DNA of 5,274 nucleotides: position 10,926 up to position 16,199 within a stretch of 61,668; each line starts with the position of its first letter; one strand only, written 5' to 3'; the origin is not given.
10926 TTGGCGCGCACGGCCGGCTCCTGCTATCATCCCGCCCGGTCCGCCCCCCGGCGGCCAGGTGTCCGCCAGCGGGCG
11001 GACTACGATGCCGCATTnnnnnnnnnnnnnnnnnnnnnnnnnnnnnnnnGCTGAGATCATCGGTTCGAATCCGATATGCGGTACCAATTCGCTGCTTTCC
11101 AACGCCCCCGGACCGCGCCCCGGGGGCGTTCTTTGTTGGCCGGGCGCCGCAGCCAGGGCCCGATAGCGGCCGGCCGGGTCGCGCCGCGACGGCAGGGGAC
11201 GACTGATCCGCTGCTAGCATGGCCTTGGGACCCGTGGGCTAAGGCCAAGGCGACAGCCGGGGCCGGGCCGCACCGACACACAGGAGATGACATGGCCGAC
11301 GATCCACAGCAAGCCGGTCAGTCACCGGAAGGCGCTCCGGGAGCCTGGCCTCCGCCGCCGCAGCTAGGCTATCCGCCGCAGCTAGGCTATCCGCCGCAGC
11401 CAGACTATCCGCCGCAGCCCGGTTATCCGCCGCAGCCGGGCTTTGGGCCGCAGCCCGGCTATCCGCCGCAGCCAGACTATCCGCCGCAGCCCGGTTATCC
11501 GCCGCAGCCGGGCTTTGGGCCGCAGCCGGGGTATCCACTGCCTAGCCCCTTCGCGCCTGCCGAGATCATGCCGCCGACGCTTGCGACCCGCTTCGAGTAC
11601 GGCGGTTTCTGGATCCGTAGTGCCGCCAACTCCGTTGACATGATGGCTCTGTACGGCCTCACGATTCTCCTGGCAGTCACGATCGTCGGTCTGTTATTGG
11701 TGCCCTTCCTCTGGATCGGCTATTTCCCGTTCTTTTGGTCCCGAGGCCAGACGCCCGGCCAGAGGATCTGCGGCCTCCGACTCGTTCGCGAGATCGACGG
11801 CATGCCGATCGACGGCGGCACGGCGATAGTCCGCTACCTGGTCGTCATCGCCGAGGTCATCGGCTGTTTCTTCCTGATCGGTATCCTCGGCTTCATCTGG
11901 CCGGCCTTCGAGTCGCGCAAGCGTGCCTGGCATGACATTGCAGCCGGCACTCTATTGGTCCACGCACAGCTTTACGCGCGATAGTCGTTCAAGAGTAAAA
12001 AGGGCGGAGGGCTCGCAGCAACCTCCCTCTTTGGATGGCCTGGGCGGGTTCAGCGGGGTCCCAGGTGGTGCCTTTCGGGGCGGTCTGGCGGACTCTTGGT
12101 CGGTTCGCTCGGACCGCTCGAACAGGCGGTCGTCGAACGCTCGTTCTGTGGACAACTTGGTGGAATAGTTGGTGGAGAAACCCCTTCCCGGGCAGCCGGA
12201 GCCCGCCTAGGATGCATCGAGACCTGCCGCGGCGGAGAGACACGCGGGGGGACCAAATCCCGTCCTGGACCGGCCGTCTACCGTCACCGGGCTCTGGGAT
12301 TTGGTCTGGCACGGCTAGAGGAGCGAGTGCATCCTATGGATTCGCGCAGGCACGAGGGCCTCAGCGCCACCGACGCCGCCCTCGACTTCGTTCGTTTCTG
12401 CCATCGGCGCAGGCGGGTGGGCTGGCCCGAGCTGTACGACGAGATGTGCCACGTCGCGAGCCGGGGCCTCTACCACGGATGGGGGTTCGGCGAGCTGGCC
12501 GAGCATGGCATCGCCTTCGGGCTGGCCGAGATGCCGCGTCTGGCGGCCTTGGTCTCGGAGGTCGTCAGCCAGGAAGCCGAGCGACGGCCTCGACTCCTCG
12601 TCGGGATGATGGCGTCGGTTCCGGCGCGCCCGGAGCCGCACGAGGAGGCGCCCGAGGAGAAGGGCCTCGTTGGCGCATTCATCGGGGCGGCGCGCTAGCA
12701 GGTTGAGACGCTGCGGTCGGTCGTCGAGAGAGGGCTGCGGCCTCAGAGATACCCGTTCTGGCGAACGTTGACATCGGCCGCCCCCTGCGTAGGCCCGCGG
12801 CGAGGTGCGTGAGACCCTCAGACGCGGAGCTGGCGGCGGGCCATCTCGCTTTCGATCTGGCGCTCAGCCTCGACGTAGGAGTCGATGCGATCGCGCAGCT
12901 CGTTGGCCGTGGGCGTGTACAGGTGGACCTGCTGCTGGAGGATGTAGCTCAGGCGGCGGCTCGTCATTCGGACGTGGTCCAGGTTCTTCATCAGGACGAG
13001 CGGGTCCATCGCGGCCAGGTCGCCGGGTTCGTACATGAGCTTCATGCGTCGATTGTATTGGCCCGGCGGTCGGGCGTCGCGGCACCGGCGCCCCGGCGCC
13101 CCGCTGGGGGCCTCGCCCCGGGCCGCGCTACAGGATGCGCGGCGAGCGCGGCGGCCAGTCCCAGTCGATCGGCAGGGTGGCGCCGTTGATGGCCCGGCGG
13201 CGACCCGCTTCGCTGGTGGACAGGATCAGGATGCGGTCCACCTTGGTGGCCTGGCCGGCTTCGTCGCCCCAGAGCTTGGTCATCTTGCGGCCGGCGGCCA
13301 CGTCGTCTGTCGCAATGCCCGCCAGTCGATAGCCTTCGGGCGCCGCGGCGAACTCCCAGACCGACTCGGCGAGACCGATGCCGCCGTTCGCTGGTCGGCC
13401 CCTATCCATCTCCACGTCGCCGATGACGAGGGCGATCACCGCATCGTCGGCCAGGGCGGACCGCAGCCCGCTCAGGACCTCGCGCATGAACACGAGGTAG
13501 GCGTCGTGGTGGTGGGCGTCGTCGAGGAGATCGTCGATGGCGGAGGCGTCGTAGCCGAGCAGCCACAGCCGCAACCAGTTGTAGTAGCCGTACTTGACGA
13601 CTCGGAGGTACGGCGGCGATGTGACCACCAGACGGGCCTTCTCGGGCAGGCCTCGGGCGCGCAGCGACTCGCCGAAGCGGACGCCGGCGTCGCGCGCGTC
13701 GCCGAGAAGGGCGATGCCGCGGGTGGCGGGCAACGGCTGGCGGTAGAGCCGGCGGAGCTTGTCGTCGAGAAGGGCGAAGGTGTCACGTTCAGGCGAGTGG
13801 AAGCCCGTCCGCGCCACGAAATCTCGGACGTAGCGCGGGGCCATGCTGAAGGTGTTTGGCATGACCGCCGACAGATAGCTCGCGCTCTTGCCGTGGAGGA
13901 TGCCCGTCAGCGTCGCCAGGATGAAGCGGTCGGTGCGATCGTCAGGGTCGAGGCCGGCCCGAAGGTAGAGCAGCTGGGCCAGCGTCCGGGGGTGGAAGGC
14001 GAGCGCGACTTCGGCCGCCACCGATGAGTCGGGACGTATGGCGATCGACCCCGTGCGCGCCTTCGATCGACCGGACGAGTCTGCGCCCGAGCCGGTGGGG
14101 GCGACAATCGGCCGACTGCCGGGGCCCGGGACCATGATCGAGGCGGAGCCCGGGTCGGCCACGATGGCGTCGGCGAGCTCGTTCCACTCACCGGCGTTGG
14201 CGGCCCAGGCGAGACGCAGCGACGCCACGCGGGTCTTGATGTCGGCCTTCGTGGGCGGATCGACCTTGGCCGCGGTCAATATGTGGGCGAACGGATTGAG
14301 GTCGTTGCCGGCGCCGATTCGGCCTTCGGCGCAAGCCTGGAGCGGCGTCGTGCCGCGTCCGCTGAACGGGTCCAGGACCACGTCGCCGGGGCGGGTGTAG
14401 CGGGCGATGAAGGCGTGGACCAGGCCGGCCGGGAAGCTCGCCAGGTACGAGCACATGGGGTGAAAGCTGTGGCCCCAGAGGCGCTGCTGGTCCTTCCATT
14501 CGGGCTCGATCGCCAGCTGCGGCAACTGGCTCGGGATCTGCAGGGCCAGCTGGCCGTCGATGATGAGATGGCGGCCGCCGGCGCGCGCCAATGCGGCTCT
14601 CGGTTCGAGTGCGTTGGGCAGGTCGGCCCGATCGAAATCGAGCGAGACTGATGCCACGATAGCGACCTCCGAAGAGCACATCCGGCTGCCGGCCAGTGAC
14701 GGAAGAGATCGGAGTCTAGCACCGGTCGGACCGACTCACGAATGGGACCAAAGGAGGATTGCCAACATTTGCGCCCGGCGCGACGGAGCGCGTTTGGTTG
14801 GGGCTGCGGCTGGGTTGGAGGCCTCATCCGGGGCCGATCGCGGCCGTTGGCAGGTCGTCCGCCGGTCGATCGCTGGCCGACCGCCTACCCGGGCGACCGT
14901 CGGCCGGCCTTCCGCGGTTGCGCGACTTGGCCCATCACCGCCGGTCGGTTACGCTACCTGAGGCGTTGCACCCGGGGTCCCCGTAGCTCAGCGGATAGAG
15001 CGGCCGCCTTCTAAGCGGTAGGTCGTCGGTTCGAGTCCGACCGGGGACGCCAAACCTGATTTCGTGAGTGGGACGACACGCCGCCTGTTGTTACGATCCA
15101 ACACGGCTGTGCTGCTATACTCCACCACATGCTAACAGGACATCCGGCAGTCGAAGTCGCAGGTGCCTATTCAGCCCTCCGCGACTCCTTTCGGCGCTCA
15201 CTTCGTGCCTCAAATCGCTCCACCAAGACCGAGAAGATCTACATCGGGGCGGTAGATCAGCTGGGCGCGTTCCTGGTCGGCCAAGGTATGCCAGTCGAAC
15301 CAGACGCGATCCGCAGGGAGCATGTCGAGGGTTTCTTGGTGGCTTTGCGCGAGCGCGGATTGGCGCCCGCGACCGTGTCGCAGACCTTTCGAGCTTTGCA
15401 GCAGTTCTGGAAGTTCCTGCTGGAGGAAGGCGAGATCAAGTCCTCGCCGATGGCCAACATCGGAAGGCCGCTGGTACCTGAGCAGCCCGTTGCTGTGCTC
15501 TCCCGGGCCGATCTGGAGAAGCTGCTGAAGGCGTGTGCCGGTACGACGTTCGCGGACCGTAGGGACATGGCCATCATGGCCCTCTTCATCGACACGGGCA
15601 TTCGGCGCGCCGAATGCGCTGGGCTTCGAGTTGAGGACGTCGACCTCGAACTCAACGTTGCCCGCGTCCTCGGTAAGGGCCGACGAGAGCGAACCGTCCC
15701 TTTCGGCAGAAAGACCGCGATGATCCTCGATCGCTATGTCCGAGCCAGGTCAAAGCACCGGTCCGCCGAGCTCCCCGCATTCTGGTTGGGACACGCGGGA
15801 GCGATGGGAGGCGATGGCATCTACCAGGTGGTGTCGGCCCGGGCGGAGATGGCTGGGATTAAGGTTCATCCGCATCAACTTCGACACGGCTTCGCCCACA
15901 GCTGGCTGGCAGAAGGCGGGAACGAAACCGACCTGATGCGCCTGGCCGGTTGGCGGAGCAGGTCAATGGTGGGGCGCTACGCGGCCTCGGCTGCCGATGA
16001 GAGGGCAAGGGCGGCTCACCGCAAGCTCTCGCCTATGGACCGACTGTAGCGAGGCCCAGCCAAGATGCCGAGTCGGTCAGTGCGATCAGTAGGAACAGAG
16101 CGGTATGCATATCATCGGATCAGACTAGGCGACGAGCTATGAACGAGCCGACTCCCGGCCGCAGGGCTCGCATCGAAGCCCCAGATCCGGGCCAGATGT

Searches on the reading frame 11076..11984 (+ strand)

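Call 80: search_protein_families(library=pfam, proteins=[window:11076-11984:+], max_evalue=0.001)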
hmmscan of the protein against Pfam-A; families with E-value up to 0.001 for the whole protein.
window:11076-11984:+ (302 aa): 1 family
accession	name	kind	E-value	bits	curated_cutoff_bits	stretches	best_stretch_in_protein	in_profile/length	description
PF06271.18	RDD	-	7.5e-18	65.6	24.1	1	193-291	41-137/137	RDD family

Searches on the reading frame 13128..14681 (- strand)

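Call 80: search_protein_families(library=pfam, proteins=[window:13128-14681:-], max_evalue=0.001)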
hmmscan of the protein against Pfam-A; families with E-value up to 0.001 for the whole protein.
window:13128-14681:- (517 aa): 1 family
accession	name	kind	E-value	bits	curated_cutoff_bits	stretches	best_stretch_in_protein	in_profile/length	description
PF01555.25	N6_N4_Mtase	-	1.3e-16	61.6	26.7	2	78-130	161-213/221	DNA methylase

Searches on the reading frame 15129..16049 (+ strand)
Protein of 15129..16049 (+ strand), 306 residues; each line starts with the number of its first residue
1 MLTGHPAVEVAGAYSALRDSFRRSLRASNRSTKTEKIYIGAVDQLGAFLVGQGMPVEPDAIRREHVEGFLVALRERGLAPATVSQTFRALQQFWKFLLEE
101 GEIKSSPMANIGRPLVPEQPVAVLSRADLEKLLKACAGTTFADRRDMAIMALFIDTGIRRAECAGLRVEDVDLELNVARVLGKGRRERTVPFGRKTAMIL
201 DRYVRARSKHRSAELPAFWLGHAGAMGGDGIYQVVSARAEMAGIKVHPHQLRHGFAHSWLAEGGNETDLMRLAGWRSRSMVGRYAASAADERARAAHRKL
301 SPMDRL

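Call 80: search_protein_families(library=pfam, proteins=[window:15129-16049:+], max_evalue=0.001)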
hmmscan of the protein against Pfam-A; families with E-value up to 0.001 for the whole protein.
window:15129-16049:+ (306 aa): 3 families
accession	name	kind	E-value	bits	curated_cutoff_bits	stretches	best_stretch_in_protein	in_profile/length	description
PF00589.27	Phage_integrase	-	2.9e-25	89.5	27.1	1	124-289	3-170/172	Phage integrase family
PF13495.12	Phage_int_SAM_4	-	1.2e-11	45.3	27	1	17-99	1-80/85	Phage integrase, N-terminal SAM-like domain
PF02899.23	Phage_int_SAM_1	-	0.00015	22.4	22.3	1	21-101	4-83/83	Phage integrase, N-terminal SAM-like domain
